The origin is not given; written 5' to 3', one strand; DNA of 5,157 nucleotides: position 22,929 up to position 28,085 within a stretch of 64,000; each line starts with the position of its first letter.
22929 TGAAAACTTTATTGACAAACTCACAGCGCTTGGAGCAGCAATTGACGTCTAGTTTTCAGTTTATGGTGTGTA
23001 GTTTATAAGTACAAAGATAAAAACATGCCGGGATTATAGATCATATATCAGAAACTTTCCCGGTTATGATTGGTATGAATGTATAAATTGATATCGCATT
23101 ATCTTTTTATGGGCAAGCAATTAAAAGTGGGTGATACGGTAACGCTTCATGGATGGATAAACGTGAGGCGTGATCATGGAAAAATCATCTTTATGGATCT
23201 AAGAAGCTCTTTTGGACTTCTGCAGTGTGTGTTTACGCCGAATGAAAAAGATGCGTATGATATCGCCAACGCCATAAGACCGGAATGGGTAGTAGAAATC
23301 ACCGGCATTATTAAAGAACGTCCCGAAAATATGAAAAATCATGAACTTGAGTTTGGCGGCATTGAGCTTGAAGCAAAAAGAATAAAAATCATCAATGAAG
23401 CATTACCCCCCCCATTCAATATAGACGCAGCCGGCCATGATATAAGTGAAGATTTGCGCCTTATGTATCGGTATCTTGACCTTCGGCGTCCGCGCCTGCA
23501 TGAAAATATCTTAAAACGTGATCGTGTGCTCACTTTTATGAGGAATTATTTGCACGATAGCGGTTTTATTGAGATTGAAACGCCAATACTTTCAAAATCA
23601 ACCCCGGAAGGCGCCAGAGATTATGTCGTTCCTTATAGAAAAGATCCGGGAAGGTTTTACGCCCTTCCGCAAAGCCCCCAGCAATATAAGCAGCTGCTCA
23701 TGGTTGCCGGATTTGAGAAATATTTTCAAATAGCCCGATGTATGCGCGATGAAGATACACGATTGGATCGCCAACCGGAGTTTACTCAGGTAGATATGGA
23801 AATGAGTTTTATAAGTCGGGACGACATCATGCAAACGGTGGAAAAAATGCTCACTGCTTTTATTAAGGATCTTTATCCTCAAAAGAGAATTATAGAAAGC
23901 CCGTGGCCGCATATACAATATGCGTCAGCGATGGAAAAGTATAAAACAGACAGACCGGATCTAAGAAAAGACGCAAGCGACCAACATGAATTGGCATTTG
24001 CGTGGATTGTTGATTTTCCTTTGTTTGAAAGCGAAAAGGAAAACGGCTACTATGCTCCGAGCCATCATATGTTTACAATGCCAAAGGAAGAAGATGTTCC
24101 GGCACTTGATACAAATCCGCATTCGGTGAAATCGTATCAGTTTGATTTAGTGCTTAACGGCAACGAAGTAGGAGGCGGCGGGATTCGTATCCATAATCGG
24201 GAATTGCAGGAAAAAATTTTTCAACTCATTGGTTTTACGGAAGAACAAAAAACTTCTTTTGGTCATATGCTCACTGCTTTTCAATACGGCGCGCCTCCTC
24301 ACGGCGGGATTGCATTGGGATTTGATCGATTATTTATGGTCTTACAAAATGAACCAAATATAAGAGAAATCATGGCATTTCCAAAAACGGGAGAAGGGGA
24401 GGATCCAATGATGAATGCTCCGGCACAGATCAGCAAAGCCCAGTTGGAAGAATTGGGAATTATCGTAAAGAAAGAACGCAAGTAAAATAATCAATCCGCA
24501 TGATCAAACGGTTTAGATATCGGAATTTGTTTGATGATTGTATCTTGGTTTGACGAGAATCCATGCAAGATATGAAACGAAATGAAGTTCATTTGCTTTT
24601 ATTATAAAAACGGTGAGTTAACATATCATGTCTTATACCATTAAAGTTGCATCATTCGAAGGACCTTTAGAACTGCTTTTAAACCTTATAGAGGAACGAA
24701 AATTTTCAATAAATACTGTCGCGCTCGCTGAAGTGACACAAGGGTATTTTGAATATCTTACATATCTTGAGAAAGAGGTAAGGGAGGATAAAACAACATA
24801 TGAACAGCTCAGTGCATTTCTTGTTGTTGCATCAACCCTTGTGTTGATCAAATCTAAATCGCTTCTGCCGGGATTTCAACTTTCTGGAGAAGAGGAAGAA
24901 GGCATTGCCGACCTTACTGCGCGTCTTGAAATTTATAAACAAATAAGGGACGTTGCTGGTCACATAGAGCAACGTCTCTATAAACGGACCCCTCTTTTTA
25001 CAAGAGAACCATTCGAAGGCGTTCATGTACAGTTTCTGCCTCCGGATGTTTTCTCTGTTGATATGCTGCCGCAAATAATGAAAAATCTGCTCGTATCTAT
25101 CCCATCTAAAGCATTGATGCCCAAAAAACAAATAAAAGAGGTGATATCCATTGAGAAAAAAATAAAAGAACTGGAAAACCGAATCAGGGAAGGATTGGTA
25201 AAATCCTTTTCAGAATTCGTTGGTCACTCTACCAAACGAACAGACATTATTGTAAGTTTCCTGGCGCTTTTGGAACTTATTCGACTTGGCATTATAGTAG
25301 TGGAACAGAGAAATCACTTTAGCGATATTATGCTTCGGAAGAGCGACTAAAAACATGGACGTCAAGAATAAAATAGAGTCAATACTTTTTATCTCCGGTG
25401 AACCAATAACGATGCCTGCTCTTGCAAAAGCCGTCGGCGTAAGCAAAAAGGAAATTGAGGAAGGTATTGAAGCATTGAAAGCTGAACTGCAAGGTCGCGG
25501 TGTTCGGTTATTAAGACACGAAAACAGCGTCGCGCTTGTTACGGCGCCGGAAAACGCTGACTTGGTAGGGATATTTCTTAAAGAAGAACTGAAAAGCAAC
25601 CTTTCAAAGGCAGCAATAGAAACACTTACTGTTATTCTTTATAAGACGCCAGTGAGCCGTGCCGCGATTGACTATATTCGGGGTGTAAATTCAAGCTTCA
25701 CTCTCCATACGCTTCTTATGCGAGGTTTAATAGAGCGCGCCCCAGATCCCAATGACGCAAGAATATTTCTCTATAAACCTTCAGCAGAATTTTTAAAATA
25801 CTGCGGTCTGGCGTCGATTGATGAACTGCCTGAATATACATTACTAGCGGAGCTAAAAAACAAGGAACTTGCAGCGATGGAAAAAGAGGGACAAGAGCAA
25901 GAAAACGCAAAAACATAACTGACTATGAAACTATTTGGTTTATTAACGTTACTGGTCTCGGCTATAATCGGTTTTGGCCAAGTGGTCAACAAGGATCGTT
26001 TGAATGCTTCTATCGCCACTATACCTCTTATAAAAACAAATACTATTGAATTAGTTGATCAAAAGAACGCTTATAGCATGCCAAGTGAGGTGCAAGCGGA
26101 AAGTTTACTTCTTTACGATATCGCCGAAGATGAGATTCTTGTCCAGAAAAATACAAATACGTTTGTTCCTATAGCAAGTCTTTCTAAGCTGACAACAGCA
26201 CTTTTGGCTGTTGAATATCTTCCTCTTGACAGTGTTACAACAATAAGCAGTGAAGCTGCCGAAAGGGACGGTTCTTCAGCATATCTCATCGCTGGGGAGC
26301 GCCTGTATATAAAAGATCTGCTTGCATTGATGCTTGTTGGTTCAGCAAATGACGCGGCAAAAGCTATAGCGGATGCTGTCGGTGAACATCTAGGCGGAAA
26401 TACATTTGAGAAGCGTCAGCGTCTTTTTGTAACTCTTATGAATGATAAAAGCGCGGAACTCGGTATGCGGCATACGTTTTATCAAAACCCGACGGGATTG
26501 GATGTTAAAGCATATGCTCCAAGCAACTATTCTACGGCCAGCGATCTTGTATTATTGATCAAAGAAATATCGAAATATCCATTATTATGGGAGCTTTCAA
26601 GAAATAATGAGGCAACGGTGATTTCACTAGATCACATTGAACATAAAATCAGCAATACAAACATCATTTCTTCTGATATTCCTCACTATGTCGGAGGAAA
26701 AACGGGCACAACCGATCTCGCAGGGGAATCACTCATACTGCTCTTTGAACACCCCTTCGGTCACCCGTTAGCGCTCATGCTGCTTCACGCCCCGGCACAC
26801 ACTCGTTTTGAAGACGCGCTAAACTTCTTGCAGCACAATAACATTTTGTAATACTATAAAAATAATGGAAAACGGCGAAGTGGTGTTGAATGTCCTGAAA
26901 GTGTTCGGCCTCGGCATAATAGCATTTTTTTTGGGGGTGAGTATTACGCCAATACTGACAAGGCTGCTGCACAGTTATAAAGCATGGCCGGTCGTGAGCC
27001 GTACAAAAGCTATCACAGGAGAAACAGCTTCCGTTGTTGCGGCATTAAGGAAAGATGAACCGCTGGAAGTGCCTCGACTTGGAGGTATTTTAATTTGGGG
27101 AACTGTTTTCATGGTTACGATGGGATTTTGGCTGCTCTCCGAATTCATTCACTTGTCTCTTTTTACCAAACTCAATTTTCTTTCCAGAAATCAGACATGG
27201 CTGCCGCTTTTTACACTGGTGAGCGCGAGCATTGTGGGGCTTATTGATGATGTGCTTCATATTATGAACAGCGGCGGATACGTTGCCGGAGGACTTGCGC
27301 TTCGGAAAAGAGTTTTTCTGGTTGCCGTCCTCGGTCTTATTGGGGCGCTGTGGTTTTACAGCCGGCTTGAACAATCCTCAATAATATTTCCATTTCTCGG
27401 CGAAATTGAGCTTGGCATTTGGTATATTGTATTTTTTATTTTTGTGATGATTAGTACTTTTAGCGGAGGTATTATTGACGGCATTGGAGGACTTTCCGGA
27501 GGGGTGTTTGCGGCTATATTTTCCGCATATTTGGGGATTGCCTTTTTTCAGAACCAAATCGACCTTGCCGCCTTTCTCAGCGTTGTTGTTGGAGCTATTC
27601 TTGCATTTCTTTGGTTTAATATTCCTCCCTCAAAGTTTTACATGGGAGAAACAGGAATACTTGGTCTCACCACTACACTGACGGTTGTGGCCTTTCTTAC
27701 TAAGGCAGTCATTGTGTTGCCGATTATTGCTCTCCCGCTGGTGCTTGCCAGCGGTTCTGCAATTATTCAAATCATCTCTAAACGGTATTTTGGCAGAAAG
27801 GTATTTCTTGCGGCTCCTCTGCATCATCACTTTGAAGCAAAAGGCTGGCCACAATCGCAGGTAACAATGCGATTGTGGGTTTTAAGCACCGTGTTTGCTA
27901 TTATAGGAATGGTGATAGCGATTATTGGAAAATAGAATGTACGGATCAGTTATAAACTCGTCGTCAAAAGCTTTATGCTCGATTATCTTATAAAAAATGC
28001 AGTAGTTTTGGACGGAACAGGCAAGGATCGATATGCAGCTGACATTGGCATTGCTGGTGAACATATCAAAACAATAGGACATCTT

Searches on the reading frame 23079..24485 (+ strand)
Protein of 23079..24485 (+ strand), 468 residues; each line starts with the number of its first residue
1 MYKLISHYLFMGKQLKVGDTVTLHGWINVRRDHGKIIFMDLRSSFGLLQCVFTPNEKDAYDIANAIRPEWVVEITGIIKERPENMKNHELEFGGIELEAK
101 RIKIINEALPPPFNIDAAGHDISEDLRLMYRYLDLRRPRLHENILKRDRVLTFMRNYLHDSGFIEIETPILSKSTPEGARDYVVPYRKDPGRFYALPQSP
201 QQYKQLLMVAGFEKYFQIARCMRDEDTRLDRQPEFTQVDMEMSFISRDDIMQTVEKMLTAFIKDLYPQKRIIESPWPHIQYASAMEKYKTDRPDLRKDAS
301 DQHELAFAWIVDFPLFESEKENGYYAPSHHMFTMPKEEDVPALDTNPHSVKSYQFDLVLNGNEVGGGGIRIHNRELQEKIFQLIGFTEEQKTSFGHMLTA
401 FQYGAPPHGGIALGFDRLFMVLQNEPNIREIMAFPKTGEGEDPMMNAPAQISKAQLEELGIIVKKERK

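Call 30: search_protein_families(library=pfam, proteins=[window:23079-24485:+])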
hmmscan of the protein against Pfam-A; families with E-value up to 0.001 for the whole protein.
window:23079-24485:+ (468 aa): 2 families
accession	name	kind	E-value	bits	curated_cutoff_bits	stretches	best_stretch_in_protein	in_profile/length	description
PF00152.25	tRNA-synt_2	-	3.2e-113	378.3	25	1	123-437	1-307/308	tRNA synthetases class II (D, K and N)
PF01336.31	tRNA_anti-codon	-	1.3e-14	54.3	27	1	21-105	1-75/75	OB-fold nucleic acid binding domain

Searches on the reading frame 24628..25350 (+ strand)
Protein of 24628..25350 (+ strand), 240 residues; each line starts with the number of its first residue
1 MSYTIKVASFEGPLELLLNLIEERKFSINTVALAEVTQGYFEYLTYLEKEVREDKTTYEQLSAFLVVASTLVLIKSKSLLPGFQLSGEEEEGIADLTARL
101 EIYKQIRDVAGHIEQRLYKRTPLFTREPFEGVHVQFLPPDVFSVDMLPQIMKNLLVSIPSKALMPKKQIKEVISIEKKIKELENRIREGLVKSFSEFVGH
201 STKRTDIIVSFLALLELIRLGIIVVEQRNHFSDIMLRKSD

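Call 30: search_protein_families(library=pfam, proteins=[window:24628-25350:+])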
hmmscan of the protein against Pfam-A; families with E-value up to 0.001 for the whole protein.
window:24628-25350:+ (240 aa): 1 family
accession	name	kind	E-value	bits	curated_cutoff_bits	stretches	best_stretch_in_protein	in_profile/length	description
PF02616.19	SMC_ScpA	-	4.3e-22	79.7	24.6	1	20-235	1-228/232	Segregation and condensation protein ScpA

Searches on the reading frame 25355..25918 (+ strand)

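Call 30: search_protein_families(library=pfam, proteins=[window:25355-25918:+])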
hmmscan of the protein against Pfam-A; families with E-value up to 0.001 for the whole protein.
window:25355-25918:+ (187 aa): 3 families
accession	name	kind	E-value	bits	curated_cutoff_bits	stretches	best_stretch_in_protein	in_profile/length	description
PF04079.22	SMC_ScpB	-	2.6e-41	141.3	27.4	1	6-160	2-159/160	Segregation and condensation complex subunit ScpB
PF01047.28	MarR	-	0.00038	20.7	24.6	0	116-137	37-58/59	MarR family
PF12802.13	MarR_2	-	0.00089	19.8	27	0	117-137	41-61/61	MarR family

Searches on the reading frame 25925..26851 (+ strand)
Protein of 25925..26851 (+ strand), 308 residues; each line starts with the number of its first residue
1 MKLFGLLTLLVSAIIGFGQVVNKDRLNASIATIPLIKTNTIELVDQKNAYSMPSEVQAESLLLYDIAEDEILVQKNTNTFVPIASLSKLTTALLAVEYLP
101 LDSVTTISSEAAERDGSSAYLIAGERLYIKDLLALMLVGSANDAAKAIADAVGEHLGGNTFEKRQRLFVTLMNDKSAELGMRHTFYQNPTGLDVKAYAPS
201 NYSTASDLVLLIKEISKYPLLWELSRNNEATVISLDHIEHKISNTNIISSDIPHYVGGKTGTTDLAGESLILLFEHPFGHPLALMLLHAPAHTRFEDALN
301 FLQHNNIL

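Call 30: search_protein_families(library=pfam, proteins=[window:25925-26851:+])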
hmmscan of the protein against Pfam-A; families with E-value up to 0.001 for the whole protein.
window:25925-26851:+ (308 aa): 2 families
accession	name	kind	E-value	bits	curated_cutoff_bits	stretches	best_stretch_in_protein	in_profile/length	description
PF00768.25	Peptidase_S11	-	2e-38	132.7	27.6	1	51-271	6-220/239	D-alanyl-D-alanine carboxypeptidase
PF13354.11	Beta-lactamase2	-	1.5e-07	31.5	22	1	63-262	4-189/214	Beta-lactamase enzyme family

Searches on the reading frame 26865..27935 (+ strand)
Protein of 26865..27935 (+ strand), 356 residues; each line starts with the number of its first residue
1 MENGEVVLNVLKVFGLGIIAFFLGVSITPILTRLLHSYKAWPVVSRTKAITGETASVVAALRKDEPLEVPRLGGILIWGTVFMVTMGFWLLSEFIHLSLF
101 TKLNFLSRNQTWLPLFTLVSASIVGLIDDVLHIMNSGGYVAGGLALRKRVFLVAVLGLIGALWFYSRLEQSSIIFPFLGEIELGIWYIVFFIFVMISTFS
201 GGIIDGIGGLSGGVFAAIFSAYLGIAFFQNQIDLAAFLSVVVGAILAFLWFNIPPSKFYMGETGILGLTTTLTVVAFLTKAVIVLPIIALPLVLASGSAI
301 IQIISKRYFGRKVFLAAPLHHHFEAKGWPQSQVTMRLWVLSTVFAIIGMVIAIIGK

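Call 30: search_protein_families(library=pfam, proteins=[window:26865-27935:+])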
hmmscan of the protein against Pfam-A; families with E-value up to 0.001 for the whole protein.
window:26865-27935:+ (356 aa): 1 family
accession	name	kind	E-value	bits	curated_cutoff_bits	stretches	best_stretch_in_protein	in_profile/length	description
PF00953.26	Glycos_transf_4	-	4.9e-18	66.1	27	1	114-277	4-157/160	Glycosyl transferase family 4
